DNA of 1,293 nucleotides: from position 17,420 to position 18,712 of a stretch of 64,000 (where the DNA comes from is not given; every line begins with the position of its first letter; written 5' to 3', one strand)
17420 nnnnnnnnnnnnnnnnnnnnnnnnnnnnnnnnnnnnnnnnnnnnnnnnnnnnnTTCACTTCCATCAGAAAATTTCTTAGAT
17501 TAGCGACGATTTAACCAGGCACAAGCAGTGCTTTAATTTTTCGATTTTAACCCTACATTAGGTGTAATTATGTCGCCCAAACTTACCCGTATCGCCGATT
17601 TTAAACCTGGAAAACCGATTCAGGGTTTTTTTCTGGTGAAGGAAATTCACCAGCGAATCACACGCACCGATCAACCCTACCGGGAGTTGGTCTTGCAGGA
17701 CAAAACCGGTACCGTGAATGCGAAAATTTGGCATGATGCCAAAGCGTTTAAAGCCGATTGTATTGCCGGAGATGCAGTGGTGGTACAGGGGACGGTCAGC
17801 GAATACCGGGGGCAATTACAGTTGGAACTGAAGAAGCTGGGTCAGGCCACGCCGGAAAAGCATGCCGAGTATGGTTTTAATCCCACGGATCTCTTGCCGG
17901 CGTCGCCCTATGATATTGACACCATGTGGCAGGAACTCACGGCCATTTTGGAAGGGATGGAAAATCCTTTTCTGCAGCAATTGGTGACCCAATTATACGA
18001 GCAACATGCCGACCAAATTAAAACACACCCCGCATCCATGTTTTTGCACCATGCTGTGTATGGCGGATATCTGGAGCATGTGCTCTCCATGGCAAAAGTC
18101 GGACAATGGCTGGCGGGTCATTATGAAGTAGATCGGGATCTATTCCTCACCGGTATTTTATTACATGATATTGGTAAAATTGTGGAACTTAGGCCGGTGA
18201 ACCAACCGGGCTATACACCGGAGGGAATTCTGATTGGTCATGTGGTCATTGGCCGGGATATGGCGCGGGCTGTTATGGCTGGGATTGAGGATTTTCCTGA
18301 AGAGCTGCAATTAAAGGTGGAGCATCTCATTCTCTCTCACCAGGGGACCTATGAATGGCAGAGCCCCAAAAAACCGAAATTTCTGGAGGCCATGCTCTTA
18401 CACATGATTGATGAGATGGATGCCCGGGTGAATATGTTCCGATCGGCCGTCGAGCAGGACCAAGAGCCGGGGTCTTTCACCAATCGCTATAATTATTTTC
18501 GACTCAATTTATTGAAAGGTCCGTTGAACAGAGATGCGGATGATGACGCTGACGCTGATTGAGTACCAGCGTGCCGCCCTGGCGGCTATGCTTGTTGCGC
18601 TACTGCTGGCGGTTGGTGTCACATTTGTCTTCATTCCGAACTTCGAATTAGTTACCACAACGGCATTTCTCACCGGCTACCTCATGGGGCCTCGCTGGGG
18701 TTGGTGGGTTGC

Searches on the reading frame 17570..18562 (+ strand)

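Call 64: search_protein_families(library=pfam, proteins=[window:17570-18562:+], max_evalue=0.0001)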
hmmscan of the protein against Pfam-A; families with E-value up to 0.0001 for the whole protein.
window:17570-18562:+ (330 aa): 2 families
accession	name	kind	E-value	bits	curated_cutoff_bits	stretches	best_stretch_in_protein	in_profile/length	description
PF01966.28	HD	-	5.7e-15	56.1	22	1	167-285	1-115/116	HD domain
PF01336.31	tRNA_anti-codon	-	9.5e-08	32.3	27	1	32-89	12-71/75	OB-fold nucleic acid binding domain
